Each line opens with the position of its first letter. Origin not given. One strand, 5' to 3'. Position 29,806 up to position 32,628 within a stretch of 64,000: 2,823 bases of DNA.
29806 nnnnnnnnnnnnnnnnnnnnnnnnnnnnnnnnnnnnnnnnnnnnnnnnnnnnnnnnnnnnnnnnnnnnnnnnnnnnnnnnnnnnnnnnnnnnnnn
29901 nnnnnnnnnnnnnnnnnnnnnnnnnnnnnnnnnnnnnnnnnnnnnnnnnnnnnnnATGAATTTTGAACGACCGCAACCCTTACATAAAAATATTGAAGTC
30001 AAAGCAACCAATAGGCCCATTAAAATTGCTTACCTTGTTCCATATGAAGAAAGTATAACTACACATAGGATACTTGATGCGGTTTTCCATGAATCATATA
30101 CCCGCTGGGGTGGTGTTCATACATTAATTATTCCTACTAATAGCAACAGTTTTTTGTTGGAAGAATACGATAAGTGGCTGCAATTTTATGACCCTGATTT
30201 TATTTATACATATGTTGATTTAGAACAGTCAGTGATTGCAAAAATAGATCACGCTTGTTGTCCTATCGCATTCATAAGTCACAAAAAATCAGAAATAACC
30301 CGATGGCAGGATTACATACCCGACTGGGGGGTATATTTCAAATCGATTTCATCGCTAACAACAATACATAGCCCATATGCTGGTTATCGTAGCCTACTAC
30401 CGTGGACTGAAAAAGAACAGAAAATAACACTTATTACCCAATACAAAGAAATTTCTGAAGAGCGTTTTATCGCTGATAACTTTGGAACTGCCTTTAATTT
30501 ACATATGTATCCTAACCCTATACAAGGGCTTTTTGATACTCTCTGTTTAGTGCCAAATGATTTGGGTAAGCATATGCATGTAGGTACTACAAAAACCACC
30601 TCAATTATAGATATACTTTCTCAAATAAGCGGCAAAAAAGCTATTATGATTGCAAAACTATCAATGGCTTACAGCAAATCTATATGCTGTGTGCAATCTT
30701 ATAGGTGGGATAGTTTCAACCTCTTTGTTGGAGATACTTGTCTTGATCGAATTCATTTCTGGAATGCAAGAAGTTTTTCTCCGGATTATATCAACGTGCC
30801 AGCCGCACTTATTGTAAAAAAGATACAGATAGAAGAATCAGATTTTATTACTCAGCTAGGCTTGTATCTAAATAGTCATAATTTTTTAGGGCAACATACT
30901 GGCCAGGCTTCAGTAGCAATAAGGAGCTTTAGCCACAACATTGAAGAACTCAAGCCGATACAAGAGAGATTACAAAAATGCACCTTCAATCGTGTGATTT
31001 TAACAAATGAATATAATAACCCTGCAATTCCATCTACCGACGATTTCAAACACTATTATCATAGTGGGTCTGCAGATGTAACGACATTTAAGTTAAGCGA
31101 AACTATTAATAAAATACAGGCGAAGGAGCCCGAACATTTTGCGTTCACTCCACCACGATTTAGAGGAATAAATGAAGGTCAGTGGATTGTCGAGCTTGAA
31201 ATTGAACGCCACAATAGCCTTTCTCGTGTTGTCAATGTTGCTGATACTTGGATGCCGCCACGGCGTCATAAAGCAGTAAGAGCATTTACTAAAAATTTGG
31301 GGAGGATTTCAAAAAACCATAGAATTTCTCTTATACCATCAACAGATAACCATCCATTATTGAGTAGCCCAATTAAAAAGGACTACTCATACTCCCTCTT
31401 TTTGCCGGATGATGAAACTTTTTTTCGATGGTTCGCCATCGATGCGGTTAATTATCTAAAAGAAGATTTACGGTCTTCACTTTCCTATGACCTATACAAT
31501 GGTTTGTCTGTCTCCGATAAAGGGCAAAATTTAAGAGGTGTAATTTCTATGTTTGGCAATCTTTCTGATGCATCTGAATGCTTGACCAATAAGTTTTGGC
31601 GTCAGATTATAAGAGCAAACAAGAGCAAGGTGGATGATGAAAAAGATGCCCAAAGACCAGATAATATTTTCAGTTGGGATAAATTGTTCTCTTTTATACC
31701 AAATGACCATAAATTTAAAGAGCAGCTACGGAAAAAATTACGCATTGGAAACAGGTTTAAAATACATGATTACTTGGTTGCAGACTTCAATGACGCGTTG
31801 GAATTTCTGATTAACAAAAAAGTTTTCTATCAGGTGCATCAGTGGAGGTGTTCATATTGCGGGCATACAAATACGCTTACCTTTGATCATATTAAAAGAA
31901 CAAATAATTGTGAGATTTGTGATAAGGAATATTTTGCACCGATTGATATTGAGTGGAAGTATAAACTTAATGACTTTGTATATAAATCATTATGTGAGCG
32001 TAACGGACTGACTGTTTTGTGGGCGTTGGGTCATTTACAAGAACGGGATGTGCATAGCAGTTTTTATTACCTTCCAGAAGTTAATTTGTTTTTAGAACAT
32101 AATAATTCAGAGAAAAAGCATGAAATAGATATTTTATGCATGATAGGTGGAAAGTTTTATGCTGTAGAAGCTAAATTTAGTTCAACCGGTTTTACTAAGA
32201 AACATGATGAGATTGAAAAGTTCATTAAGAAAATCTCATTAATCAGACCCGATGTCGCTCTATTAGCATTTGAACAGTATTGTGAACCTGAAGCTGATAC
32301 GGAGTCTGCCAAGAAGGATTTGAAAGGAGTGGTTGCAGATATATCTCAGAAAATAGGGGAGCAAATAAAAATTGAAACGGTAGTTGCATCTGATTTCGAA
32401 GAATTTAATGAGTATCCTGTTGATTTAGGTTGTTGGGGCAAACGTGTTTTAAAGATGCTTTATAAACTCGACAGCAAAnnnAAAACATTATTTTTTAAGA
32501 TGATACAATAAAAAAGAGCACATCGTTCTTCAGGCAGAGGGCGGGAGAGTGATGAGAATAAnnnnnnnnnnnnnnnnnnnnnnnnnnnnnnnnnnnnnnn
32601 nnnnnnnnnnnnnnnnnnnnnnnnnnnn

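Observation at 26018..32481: Translationally coupled pair: Eco57I-type nuclease/methyltransferase fusion plus an uncharacterised 841-aa zinc-ribbon/nuclease-like protein (candidate novel defence module)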

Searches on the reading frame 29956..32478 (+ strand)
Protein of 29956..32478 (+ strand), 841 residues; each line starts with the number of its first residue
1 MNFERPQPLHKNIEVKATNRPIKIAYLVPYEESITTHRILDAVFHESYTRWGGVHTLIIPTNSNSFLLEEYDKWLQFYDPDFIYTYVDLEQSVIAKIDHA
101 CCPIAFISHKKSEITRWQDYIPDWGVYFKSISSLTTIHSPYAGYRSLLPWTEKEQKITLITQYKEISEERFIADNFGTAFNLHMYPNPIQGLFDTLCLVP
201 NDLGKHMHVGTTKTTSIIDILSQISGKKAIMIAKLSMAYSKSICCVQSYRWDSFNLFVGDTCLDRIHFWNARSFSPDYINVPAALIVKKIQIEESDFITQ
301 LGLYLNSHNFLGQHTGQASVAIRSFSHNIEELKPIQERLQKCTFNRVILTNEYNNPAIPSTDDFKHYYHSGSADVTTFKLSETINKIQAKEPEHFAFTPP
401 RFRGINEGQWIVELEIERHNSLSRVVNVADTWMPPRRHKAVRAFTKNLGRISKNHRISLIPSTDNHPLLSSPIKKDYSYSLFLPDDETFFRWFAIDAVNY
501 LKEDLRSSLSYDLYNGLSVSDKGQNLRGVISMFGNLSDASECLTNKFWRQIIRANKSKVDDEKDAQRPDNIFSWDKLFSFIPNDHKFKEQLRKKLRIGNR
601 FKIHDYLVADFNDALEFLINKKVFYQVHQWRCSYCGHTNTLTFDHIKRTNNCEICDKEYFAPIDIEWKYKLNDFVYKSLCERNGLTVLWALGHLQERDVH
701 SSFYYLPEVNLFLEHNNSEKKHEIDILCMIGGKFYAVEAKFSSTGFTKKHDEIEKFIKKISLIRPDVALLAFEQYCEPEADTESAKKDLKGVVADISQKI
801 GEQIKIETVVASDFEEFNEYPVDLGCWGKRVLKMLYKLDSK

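Call 5: search_protein_families(library=pfam, proteins=[window:29956-32478:+], max_evalue=0.1)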
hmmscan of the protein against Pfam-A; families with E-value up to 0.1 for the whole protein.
window:29956-32478:+ (841 aa): 0 families

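Call 6: search_protein_families(library=padloc, proteins=[window:29956-32478:+], max_evalue=0.1)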
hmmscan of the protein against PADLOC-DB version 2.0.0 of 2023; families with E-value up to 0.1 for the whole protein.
window:29956-32478:+ (841 aa): 3 families
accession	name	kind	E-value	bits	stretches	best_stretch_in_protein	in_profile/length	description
PDLC01037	Csx1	-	2.5e-06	25.3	1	581-761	119-267/320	ARF+Nuclease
PDLC01903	CARF4--CARF_PDDEXK_TM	-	0.00093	16.7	1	690-790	288-361/380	-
PDLC01880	CARF4--CARF_PDDEXK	-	0.011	13.1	1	694-765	254-313/364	-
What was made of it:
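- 31972..32355 (+): B, PD-(D/E)xK nuclease domain (P707-E-V, D725, E738-x-K740). PADLOC Csx1 'ARF+Nuclease' 2.5e-6 and CARF_PDDEXK (call 6).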

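Call 7: search_protein_families(library=ncbifam, proteins=[window:29956-32478:+], max_evalue=0.1)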
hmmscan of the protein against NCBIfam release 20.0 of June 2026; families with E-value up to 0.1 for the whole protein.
window:29956-32478:+ (841 aa): 0 families

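Call 12: find_homologous_proteins(query=window:29956-32478:+)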
Query window:29956-32478:+ (841 aa): 193 proteins with E <= 0.001 among 6805 candidates; the best 120 are listed.
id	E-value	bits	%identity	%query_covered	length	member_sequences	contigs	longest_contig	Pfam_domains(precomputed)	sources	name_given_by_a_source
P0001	0.0e+0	1470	72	100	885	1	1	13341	-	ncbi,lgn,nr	ncbi:MAG: hypothetical protein Q8N12_09745 [Thermodesulfovibrionales bacterium]|nr:hypothetical prot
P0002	0.0e+0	1421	72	100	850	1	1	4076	-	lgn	-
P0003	0.0e+0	1412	71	100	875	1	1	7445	-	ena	-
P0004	0.0e+0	1187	62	100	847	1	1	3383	-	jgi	jgi:hypothetical protein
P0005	0.0e+0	1135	89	65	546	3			-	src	-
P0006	0.0e+0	1125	58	100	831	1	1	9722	-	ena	-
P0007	0.0e+0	1115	58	100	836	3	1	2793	-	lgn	-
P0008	0.0e+0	1108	58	100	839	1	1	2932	-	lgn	-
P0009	0.0e+0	1091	58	98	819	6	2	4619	-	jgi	jgi:ribosomal protein S27E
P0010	0.0e+0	1081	57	99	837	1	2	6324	-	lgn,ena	-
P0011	0.0e+0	1051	56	98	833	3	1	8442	-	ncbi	-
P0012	0.0e+0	1042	55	98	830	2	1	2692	-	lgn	-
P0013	0.0e+0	1036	55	98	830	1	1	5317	-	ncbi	-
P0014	0.0e+0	1031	55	100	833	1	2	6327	-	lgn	-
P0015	0.0e+0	1027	54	99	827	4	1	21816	-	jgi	jgi:rubrerythrin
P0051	3.7e-260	884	47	98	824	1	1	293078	-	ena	-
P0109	3.2e-235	802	46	99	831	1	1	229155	-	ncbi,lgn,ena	-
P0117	2.2e-231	789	44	99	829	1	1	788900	-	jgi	jgi:hypothetical protein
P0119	3.3e-230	785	44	99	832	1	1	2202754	-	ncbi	ncbi:MAG: hypothetical protein QM776_04240 [Rhodocyclaceae bacterium]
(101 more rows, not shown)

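Call 13: search_solved_structures(query=window:29956-32478:+, max_evalue=10)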
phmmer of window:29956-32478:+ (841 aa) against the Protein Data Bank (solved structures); distinct sequences matched with E-value up to 10: 0.

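Call 16: find_related_loci(query=A1, collection=genome_contigs, flank=10000)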
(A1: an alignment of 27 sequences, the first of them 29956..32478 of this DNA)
Query A1 (841 aa) in genome_contigs; peptide patterns used: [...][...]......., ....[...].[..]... (x = any residue, [..] = any of these).
102 stretches matched a pattern; 9 encode a relative of the query (tblastn E <= 1e-3); 9 distinct loci.
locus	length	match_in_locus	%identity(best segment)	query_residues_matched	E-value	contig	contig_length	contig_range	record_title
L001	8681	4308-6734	50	1-834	0e+0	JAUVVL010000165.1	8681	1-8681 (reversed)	MAG: Desulfobacteraceae bacterium isolate CSMAG_1163 CSMAG_1163_k127_3142937_length_8681_cov_98.8631, whole genome shotg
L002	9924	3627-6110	50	1-831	0e+0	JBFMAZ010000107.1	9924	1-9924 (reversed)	MAG: Thermodesulfobacteriota bacterium isolate MAG151 MAG151_107, whole genome shotgun sequence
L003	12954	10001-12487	47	1-833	0e+0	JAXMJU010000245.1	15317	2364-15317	MAG: Sulfuritalea sp. isolate G9_concoct.bin.37 k141_404407, whole genome shotgun sequence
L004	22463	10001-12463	45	1-831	0e+0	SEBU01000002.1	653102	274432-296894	MAG: Gammaproteobacteria bacterium isolate PMG_192 scaffold_4, whole genome shotgun sequence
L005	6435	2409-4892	42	1-832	0e+0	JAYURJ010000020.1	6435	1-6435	MAG: Betaproteobacteria bacterium isolate GL116_DN_metabat_82_sub GL116_DN_metabat_82_sub_19, whole genome shotgun seque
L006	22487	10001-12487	43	1-834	0e+0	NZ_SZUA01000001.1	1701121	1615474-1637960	Luteimonas gilva strain H23 H23_1, whole genome shotgun sequence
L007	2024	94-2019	50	1-647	0e+0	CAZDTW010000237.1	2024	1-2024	MAG TPA_asm: uncultured Methanobacterium sp. isolate binchicken_co22_99 genome assembly, contig: NODE_52011_length_2024_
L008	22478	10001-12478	44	1-830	0e+0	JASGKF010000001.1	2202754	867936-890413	MAG: Rhodocyclaceae bacterium isolate 5N546 JMF-2111-06-0005.ont.bin.546_0, whole genome shotgun sequence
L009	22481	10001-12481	44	1-833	0e+0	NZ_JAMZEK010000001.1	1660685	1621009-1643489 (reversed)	Dyella lutea strain Sa contig1, whole genome shotgun sequence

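Call 18: find_encoding_contigs(protein=P0001, flank=10000, max_places=3)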
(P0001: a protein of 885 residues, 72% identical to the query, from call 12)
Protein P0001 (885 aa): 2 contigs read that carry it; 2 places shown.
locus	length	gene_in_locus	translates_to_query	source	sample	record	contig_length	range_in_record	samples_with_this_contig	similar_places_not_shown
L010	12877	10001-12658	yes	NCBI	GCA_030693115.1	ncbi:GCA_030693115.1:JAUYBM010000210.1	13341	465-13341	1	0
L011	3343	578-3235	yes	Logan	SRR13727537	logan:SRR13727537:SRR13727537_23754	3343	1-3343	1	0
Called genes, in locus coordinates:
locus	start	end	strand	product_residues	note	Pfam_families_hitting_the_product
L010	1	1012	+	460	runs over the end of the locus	PF00753:Lactamase_B, PF16661:Lactamase_B_6 (weak), PF10996:Beta-Casp, PF07521:RMMBL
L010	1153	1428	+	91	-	PF04255:DUF433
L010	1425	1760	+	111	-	PF18480:DUF5615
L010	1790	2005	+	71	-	-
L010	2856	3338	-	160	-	PF01467:CTP_transf_like, PF08218:Citrate_ly_lig (weak)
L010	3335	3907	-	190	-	PF03602:Cons_hypoth95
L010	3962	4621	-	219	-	PF00551:Formyl_trans_N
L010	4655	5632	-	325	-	PF13623:SurA_N_2 (faint), PF13624:SurA_N_3, PF09312:SurA_N, PF13145:Rotamase_2, PF13616:Rotamase_3, PF00639:Rotamase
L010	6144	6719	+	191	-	-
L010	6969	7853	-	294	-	PF03331:LpxC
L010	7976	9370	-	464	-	PF01523:PmbA_TldD_1st, PF19290:PmbA_TldD_2nd, PF19289:PmbA_TldD_3rd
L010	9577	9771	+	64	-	-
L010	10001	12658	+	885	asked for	-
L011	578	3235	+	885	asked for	-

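Call 19: find_encoding_contigs(protein=P0119, flank=10000, max_places=3)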
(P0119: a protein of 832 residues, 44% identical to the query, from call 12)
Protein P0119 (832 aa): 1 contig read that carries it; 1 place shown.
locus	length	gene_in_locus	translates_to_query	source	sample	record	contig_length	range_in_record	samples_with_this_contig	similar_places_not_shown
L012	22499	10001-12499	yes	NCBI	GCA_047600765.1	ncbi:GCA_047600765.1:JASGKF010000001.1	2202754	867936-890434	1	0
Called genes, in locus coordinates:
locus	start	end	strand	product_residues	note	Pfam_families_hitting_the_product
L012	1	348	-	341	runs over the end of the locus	PF00528:BPD_transp_1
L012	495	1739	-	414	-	PF01547:SBP_bac_1, PF13416:SBP_bac_8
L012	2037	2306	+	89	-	-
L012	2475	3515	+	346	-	PF00356:LacI, PF13560:HTH_31 (weak), PF00532:Peripla_BP_1, PF13407:Peripla_BP_4, PF13377:Peripla_BP_3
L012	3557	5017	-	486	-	PF00479:G6PD_N, PF02781:G6PD_C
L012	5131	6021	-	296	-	PF13640:2OG-FeII_Oxy_3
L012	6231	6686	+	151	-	PF00011:HSP20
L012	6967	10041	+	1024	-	PF00486:Trans_reg_C, PF13191:AAA_16, PF13424:TPR_12 (faint)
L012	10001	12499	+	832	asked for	-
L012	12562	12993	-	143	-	PF22636:FlK, PF03061:4HBT (weak)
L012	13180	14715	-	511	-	PF07690:MFS_1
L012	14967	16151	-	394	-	PF25917:BSH_RND, PF25919:BSH_CusB (faint), PF25885:HH_EMRA, PF25876:HH_MFP_RND (weak), PF25885:HH_EMRA (weak), PF25963:Beta-barrel_AAEA (weak)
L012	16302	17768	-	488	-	PF02321:OEP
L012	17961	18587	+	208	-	PF00005:ABC_tran, PF02463:SMC_N (faint), PF13304:AAA_21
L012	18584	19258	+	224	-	PF03379:CcmB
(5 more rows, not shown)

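Call 20: find_encoding_contigs(protein=P0117, flank=10000, max_places=3)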
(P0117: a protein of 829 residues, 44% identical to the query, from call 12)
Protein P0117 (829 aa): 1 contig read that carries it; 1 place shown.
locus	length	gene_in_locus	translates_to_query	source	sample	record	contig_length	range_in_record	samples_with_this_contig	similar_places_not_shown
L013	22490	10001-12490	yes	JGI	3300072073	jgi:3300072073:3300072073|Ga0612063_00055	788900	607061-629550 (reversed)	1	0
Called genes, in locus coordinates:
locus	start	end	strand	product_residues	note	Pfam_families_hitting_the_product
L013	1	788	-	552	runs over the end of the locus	PF00111:Fer2 (weak), PF17651:Raco_middle, PF14574:RACo_C_ter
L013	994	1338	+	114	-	-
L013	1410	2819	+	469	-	PF07690:MFS_1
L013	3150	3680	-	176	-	PF14803:Zn_ribbon_Nudix, PF00293:NUDIX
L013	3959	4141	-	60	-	-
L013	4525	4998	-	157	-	PF09699:Paired_CXXCH_1 (faint), PF14522:Cytochrome_C7 (faint), PF22113:Mtrc-MtrF_II-IV_dom, PF13435:Cytochrome_C554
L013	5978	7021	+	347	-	PF16263:DUF4917, PF13289:SIR2_2 (faint)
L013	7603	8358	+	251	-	-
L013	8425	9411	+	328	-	PF14279:HNH_5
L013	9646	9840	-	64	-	-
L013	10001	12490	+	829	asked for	-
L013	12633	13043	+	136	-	-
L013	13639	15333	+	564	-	-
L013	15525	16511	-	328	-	-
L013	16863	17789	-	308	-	PF03864:Phage_cap_E (weak)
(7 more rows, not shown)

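Call 22: find_encoding_contigs(protein=P0109, flank=10000, max_places=2)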
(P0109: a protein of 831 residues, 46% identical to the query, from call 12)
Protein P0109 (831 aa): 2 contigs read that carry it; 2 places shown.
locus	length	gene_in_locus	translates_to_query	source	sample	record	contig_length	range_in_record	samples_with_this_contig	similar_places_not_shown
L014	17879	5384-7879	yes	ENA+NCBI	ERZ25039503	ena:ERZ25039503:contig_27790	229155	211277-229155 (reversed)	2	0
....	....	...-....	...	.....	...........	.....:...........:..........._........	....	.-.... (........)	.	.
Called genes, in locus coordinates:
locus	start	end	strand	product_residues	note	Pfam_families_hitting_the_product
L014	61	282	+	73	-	-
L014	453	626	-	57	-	-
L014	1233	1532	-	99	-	-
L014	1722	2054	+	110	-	-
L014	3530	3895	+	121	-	-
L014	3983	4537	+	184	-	PF06983:3-dmu-9_3-mt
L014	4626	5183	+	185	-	PF13489:Methyltransf_23, PF01209:Ubie_methyltran, PF01135:PCMT, PF02353:CMAS, PF13847:Methyltransf_31, PF08241:Methyltransf_11, PF08242:Methyltransf_12, PF13649:Methyltransf_25, +2 more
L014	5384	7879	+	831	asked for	-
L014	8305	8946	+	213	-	PF00702:Hydrolase, PF12710:HAD, PF13419:HAD_2, PF13242:Hydrolase_like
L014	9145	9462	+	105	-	PF04257:RecC_N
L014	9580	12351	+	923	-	PF04257:RecC_N, PF27451:RecC_4th, PF17946:RecC_C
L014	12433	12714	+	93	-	PF04014:MazE_antitoxin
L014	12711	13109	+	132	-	PF01850:PIN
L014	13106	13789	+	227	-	PF00580:UvrD-helicase, PF13245:AAA_19 (weak)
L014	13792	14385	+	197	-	PF00580:UvrD-helicase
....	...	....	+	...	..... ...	-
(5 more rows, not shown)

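Call 23: find_encoding_contigs(protein=P0051, flank=10000, max_places=2)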
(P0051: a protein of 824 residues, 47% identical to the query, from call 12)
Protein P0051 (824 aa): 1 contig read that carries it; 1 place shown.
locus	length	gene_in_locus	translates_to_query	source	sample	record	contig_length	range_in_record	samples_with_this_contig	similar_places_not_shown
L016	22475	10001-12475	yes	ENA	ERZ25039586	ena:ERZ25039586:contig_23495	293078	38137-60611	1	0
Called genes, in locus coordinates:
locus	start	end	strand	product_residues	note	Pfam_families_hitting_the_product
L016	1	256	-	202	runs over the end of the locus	PF00239:Resolvase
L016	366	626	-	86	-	-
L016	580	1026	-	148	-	-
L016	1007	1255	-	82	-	-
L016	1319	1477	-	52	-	-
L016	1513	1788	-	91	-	-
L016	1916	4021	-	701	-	PF22763:NrS1-1_pol-like_HBD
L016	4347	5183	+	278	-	-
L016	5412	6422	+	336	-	PF12358:DUF3644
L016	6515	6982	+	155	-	-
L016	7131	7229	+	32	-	-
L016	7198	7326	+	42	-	-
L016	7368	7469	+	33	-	-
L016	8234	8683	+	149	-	PF07883:Cupin_2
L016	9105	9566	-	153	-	-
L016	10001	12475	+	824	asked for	-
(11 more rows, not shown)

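Call 24: find_related_loci(query=A1, collection=metagenome_contigs, flank=10000)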
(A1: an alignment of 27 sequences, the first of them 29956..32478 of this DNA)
Query A1 (841 aa) in metagenome_contigs; peptide patterns used: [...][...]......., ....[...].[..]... (x = any residue, [..] = any of these).
171 stretches matched a pattern; 31 encode a relative of the query (tblastn E <= 1e-3); 31 distinct loci.
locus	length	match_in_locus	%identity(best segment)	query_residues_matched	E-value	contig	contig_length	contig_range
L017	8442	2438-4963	56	1-836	0e+0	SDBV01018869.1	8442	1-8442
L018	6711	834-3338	54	1-841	0e+0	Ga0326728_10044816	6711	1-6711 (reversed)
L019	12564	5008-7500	51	1-834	0e+0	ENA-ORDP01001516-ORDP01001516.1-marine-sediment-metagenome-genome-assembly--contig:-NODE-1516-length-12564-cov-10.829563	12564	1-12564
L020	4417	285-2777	52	1-834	0e+0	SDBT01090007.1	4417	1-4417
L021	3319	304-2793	50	1-833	0e+0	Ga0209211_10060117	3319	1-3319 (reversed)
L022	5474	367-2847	50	1-831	0e+0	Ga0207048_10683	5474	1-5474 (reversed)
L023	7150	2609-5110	49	1-834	0e+0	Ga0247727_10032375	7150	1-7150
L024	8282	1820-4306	47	1-833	0e+0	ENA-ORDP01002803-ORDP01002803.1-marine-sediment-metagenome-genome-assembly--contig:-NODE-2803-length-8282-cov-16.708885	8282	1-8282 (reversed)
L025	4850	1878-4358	46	1-831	0e+0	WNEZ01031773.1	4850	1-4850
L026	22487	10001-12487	47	1-833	0e+0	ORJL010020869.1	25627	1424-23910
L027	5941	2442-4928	46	1-833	0e+0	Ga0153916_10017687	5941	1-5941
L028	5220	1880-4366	47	1-833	0e+0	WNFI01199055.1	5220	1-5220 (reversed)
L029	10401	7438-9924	47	1-833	0e+0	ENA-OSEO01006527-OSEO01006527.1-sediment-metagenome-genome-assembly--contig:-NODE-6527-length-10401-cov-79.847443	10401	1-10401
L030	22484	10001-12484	45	1-833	0e+0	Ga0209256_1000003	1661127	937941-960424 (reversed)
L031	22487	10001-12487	45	1-834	0e+0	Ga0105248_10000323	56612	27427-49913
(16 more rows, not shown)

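Call 25: find_related_loci(query=A1, collection=viral_contigs, flank=10000)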
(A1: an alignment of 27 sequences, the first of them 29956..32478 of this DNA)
Query A1 (841 aa) in viral_contigs; peptide patterns used: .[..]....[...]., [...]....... (x = any residue, [..] = any of these).
88 stretches matched a pattern; 2 encode a relative of the query (tblastn E <= 1e-3); 2 distinct loci.
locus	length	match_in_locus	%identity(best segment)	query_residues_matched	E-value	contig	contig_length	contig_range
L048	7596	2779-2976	31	583-647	9e-6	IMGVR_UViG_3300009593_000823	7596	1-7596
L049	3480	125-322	31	583-647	9e-6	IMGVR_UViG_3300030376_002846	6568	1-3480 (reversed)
